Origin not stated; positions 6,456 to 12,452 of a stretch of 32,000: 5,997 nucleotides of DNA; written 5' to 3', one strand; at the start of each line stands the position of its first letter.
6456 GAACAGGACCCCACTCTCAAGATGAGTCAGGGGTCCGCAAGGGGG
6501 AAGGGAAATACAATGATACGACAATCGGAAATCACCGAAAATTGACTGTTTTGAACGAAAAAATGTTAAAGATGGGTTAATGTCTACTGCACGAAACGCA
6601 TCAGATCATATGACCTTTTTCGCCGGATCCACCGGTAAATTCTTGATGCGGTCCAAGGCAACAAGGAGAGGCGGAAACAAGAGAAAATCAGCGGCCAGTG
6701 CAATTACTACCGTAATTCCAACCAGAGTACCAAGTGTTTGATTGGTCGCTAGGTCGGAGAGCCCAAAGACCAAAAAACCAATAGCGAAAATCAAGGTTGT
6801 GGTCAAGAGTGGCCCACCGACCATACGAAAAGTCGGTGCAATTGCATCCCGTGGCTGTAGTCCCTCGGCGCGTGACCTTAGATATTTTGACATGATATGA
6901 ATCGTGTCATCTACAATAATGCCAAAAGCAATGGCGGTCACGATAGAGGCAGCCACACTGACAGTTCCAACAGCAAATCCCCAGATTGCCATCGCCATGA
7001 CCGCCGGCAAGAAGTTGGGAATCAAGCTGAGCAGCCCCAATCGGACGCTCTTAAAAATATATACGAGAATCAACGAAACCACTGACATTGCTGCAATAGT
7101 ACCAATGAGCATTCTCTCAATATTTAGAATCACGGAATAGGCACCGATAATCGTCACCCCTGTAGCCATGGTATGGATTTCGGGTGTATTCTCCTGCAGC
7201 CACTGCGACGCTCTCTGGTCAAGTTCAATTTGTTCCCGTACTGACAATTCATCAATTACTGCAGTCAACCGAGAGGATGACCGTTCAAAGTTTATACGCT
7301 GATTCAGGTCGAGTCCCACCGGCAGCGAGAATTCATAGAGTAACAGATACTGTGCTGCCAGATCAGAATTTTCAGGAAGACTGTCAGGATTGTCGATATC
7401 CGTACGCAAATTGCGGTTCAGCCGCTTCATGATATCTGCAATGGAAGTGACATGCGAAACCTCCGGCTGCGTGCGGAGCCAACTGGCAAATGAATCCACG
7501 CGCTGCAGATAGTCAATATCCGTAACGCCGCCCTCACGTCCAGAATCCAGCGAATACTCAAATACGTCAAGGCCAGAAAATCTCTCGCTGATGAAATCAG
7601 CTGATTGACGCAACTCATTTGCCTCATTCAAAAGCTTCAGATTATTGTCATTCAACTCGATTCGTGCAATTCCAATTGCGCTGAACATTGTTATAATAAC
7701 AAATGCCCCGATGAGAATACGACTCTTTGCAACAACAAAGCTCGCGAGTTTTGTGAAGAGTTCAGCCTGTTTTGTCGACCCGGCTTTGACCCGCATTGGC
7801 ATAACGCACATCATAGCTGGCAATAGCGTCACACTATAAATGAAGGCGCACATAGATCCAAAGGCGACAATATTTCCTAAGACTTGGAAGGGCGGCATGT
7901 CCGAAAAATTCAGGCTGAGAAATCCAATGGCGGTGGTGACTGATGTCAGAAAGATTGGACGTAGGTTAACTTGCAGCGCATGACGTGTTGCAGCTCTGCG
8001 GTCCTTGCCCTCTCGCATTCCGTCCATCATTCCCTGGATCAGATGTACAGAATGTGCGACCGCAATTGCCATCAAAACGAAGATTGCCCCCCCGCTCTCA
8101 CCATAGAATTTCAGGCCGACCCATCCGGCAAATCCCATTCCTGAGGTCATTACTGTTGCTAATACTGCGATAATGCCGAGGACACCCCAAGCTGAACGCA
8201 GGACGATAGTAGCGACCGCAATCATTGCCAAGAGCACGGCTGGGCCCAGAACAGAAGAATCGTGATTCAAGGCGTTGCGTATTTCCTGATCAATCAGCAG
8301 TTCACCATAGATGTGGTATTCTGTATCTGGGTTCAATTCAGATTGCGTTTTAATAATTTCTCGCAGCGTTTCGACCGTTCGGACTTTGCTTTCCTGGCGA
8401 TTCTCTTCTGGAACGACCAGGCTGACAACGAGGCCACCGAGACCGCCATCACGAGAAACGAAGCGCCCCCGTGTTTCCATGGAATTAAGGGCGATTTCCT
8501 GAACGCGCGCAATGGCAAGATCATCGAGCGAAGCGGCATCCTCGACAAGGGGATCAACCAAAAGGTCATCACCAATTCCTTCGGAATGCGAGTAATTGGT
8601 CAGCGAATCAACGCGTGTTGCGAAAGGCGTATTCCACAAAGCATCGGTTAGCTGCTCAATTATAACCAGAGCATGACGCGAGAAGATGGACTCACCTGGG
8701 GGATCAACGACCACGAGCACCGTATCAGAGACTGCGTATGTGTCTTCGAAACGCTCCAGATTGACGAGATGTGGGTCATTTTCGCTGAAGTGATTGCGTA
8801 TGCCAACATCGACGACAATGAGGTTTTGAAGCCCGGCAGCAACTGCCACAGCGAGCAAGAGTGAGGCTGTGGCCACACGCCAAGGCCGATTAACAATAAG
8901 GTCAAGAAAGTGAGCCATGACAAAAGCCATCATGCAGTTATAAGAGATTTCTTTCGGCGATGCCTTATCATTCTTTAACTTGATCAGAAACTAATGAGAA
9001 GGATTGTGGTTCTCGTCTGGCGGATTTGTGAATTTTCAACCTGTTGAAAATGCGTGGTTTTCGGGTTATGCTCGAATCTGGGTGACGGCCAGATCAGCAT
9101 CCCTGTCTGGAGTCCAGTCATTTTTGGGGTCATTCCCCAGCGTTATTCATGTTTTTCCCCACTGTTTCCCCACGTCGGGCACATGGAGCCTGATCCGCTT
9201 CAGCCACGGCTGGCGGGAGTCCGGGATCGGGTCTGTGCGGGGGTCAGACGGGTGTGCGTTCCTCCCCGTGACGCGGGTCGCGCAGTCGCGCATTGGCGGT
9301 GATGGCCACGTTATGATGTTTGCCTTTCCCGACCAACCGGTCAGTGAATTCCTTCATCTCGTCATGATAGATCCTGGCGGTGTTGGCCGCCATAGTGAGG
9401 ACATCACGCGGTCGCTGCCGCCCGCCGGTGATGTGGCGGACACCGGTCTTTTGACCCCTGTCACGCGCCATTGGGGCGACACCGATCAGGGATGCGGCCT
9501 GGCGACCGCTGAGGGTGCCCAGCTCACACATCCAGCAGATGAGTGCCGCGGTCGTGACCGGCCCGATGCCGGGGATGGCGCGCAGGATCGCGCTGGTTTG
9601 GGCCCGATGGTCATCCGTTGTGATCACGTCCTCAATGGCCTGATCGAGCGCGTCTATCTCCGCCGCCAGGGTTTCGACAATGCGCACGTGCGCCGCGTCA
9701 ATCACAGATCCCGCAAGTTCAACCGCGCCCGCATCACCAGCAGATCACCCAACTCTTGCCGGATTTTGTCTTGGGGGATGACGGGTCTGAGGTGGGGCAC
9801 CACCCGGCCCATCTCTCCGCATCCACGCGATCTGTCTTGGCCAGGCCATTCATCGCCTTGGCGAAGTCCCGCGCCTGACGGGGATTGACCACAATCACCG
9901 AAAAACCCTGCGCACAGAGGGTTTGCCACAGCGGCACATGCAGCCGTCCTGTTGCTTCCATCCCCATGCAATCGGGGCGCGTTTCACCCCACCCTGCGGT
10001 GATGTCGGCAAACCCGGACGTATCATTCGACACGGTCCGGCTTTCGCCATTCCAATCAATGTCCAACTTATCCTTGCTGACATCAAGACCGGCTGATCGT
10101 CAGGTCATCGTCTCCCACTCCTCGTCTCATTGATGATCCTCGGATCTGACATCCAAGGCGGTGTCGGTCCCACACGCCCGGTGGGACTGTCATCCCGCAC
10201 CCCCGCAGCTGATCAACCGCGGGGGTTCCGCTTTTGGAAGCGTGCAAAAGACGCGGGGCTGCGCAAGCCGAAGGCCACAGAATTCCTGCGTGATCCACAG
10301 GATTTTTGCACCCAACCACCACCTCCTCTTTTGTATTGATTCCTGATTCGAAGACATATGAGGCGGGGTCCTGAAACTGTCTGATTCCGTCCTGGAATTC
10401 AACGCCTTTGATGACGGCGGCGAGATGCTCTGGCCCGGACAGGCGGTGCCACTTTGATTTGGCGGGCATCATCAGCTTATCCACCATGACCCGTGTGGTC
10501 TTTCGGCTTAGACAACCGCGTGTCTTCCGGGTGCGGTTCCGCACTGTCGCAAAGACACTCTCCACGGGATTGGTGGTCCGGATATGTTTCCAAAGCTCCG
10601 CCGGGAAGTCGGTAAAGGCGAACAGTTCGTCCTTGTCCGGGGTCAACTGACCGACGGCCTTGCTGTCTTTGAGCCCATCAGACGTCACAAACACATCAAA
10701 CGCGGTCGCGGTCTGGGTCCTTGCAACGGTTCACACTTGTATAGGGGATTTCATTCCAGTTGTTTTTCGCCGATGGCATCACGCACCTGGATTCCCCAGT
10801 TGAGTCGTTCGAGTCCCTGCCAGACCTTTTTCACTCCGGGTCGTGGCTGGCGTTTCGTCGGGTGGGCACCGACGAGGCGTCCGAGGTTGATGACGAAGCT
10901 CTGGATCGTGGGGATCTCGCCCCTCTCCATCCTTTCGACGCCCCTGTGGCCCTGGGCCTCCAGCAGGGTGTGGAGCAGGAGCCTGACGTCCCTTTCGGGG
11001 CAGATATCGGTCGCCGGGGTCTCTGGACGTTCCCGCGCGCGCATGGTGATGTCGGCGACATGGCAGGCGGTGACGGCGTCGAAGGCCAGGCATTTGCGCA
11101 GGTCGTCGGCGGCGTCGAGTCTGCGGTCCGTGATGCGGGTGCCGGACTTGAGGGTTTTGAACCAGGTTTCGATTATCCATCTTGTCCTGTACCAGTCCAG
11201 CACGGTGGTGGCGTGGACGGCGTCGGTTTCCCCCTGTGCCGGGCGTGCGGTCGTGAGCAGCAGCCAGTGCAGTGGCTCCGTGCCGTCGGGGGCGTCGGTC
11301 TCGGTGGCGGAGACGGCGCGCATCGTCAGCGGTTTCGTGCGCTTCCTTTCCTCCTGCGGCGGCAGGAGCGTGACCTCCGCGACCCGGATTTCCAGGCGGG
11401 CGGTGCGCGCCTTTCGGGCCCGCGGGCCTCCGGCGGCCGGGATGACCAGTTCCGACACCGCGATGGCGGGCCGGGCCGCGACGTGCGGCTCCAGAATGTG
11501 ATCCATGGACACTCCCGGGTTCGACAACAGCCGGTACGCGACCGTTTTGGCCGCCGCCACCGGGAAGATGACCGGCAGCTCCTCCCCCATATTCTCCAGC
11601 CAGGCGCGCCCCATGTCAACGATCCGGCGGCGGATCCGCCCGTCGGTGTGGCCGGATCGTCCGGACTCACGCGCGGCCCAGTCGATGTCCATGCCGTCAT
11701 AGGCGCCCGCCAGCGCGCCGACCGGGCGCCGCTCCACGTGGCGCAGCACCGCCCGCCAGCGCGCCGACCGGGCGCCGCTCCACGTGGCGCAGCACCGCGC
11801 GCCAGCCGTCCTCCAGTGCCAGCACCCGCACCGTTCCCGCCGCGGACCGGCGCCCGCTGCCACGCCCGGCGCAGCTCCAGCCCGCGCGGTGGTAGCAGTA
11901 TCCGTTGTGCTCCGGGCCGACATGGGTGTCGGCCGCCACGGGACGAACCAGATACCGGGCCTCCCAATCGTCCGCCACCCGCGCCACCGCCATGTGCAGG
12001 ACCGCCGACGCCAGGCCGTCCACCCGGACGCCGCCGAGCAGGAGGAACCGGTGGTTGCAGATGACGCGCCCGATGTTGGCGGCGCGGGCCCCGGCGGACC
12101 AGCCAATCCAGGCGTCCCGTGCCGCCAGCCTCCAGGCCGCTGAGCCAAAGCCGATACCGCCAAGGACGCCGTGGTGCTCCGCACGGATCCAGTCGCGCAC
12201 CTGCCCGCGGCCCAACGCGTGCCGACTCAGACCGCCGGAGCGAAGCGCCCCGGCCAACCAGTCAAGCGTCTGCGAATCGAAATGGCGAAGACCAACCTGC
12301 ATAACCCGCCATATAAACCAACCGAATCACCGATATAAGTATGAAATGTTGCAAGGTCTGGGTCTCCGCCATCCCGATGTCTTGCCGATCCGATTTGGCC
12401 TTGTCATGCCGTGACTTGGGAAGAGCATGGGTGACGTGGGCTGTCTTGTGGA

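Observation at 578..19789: IS-shattered gene set for sterol-like lipid tailoring and export (SMT + GPP34-P450 + SSD-type RND + SDR)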

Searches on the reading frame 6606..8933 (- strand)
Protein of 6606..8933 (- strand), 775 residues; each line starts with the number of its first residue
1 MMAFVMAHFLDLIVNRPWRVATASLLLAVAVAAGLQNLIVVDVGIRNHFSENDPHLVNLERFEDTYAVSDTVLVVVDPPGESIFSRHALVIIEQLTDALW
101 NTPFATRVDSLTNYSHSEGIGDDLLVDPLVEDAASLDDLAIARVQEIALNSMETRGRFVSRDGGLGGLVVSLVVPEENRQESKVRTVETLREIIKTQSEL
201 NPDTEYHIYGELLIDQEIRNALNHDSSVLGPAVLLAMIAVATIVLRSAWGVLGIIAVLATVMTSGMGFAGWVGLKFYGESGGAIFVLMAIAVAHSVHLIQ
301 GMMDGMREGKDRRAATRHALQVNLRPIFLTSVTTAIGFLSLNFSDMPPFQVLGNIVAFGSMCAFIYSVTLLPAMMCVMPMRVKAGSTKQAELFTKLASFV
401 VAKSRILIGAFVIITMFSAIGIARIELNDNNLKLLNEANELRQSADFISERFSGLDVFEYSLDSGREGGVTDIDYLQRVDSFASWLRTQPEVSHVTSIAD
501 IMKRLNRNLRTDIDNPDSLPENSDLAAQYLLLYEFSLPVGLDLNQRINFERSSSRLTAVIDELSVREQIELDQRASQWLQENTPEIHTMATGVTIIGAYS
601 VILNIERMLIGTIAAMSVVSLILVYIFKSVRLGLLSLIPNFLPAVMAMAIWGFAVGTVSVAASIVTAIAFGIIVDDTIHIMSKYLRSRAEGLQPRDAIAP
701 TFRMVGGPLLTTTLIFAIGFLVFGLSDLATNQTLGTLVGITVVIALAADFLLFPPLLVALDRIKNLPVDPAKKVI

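Call 3: search_protein_families(library=pfam, proteins=[window:6606-8933:-], max_evalue=0.01)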
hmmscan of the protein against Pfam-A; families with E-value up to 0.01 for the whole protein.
window:6606-8933:- (775 aa): 4 families
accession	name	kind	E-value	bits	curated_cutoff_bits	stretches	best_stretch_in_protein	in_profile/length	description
PF03176.21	MMPL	-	2.6e-31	109.3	20.5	2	137-400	60-326/333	MMPL family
PF02460.24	Patched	-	3.3e-05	24.1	23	1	251-376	29-155/156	Patched SSD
PF00873.25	ACR_tran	-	7.7e-05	21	28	1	181-345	823-984/1021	AcrB/AcrD/AcrF family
PF12349.14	Sterol-sensing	-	0.00018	21.9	22.3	1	247-389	6-147/153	Sterol-sensing domain of SREBP cleavage-activation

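Call 4: search_protein_families(library=ncbifam, proteins=[window:6606-8933:-], max_evalue=0.01)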
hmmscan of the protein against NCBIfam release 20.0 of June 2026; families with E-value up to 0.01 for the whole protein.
window:6606-8933:- (775 aa): 9 families
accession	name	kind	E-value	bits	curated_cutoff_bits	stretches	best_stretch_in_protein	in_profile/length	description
TIGR00921.1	2A067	subfamily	2.3e-44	151.6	351.9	3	17-382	4-350/733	hydrophobe/amphiphile efflux-3 (HAE3) family transporter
TIGR03480.1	HpnN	hypoth_equivalog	1.6e-31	109.2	751.85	2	188-440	232-484/862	hopanoid biosynthesis associated RND transporter like protein HpnN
TIGR00833.1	actII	subfamily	1.3e-30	106.4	874.7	3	286-458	240-415/910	MMPL family RND transporter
NF052374.1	HopndTporHpnN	equivalog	1.3e-10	40.1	1100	2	219-437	267-484/858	hopanoid transporter HpnN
NF000282.2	RND_permease_1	subfamily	2.4e-06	25.7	1250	1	600-721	331-453/1029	multidrug efflux RND transporter permease subunit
NF000037.1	RND_perm_OqxB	exception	1.9e-05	22.6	2200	1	612-748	347-486/1050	multidrug efflux RND transporter permease subunit OqxB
TIGR00915.1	2A0602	subfamily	6.3e-05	21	940.35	1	306-390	952-1040/1050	efflux RND transporter permease subunit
TIGR00918.1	2A060602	subfamily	0.00031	18.5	1120.4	1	232-346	973-1084/1145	transmembrane receptor Patched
NF045600.2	BstA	equivalog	0.00043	18.3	1400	1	599-766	277-446/903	sterol transporter cytoplasmic membrane protein BstA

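Call 29: search_solved_structures(query=window:6606-8933:-, max_evalue=0.001)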
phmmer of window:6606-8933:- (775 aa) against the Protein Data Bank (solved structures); distinct sequences matched with E-value up to 0.001: 18.
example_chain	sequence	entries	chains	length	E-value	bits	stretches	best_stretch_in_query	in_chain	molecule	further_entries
9dp6_A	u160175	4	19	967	1.9e-06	29.8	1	176-393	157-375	MmpL5 protein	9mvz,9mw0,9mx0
9b46_A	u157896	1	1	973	1.9e-06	29.8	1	176-393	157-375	MmpL5 protein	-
9rfu_D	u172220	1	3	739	1.3e-05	27.1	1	185-431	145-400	Siderophore exporter MmpL5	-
9b43_A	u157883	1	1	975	1.5e-05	26.9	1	185-428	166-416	MmpL4 protein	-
8zxs_A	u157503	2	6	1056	1.6e-05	26.8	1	610-760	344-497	Efflux pump membrane transporter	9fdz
9u4t_A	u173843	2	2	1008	1.7e-05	26.7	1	185-428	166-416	MmpL4 protein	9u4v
8zkp_A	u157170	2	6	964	2.4e-05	26.2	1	185-431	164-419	Siderophore exporter MmpL5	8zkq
9u51_A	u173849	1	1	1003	2.6e-05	26.1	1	185-431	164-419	Siderophore exporter MmpL5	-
6ows_A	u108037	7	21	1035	2.6e-05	26.1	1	598-731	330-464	Efflux pump membrane transporter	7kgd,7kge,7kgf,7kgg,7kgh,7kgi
7b8p_A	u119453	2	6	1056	2.7e-05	26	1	598-731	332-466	Efflux pump membrane transporter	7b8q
9rgb_D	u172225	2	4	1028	2.7e-05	26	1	185-431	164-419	Siderophore exporter MmpL5,Green fluorescent protein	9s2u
7cz9_A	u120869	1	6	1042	6.1e-05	24.8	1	610-760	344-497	Efflux pump membrane transporter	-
9syt_A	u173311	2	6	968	0.00011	23.9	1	186-377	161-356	Siderophore exporter MmpL4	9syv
9syj_A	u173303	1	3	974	0.00011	23.9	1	186-377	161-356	Siderophore exporter MmpL4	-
8yr0_A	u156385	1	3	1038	0.00015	23.5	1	607-760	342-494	Cation/multidrug efflux pump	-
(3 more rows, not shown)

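Call 63: find_encoding_contigs(protein=window:6606-8933:-, flank=10000, max_places=6)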
Protein window:6606-8933:- (775 aa): no gene with exactly this product is on record in the collection.

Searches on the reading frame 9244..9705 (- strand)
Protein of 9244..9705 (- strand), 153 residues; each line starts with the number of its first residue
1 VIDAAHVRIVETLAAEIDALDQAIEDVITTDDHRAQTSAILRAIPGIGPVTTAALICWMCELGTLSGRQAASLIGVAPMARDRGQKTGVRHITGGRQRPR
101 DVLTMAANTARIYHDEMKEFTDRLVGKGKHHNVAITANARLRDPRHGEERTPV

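Call 6: search_protein_families(library=pfam, proteins=[window:9244-9705:-], max_evalue=0.01)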
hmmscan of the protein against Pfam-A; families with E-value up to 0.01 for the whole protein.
window:9244-9705:- (153 aa): 1 family
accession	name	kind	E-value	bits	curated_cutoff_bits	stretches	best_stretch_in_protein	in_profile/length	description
PF02371.22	Transposase_20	-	2.8e-12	47.3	21.3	1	39-120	2-85/87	Transposase IS116/IS110/IS902 family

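Call 59: search_protein_families(library=ncbifam, proteins=[window:9244-9705:-], max_evalue=0.001)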
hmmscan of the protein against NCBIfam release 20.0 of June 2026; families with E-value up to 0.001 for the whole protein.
window:9244-9705:- (153 aa): 1 family
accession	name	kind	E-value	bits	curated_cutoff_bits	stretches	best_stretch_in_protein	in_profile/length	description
NF033542.1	transpos_IS110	equivalog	3.1e-24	85.8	140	1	6-140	189-328/343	IS110 family RNA-guided transposase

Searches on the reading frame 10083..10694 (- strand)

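Call 6: search_protein_families(library=pfam, proteins=[window:10083-10694:-], max_evalue=0.01)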
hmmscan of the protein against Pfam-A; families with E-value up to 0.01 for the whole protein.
window:10083-10694:- (203 aa): 1 family
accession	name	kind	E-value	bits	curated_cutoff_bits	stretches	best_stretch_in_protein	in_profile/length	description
PF00872.24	Transposase_mut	-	2.5e-06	27.1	21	1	16-82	310-376/379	Transposase, Mutator family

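Call 59: search_protein_families(library=ncbifam, proteins=[window:10083-10694:-], max_evalue=0.001)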
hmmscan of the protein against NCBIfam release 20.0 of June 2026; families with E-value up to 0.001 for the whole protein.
window:10083-10694:- (203 aa): 1 family
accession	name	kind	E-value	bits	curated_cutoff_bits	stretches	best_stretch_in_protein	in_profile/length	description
NF033543.2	transpos_IS256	equivalog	1.4e-13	50.6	150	1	11-75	270-335/338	IS256 family transposase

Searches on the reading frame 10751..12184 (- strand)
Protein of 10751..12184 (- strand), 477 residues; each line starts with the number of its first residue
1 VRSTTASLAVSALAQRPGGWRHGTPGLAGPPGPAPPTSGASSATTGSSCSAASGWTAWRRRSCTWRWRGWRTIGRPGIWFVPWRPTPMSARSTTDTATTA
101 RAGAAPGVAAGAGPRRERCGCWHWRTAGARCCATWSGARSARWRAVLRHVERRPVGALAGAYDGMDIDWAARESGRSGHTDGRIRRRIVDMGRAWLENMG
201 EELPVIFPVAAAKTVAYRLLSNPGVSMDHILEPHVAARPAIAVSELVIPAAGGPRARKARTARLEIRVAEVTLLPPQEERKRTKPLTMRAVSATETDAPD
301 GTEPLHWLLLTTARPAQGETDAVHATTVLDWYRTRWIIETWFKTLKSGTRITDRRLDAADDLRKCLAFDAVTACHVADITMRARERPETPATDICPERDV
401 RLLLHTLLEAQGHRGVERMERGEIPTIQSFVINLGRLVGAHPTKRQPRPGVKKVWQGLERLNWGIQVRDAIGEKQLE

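Call 6: search_protein_families(library=pfam, proteins=[window:10751-12184:-], max_evalue=0.01)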
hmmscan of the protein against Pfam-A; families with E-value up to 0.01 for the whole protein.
window:10751-12184:- (477 aa): 2 families
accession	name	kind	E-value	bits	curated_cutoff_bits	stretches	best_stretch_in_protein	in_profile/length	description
PF01609.27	DDE_Tnp_1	-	0.00023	21.4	23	1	319-356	137-181/200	Transposase DDE domain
PF14706.11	Tnp_DNA_bind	-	0.00096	19.3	24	1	168-225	1-58/58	Transposase DNA-binding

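Call 59: search_protein_families(library=ncbifam, proteins=[window:10751-12184:-], max_evalue=0.001)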
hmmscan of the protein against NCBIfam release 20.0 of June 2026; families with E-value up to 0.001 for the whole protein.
window:10751-12184:- (477 aa): 4 families
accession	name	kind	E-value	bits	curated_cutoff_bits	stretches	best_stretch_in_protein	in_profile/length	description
NF033590.1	transpos_IS4_3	equivalog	2.9e-45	155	160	1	247-462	192-399/405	IS4 family transposase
NF033592.1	transpos_IS4_1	equivalog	9.2e-07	28.3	115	1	278-352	240-304/332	IS4 family transposase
NF049926.2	IS4_FS_Nterm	equivalog_domain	0.0001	21.9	27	1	168-223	2-57/58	IS4/Tn5 family transposase DNA-binding protein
NF033591.1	transpos_IS4_2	equivalog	0.00043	19.5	152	1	306-356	213-257/340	IS4 family transposase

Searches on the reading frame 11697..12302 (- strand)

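Call 6: search_protein_families(library=pfam, proteins=[window:11697-12302:-], max_evalue=0.01)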
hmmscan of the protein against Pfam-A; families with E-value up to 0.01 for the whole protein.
window:11697-12302:- (201 aa): 1 family
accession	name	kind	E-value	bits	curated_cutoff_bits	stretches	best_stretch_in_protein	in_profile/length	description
PF14236.12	DruA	-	2.7e-17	63.3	27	1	45-126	95-178/297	Druantia protein DruA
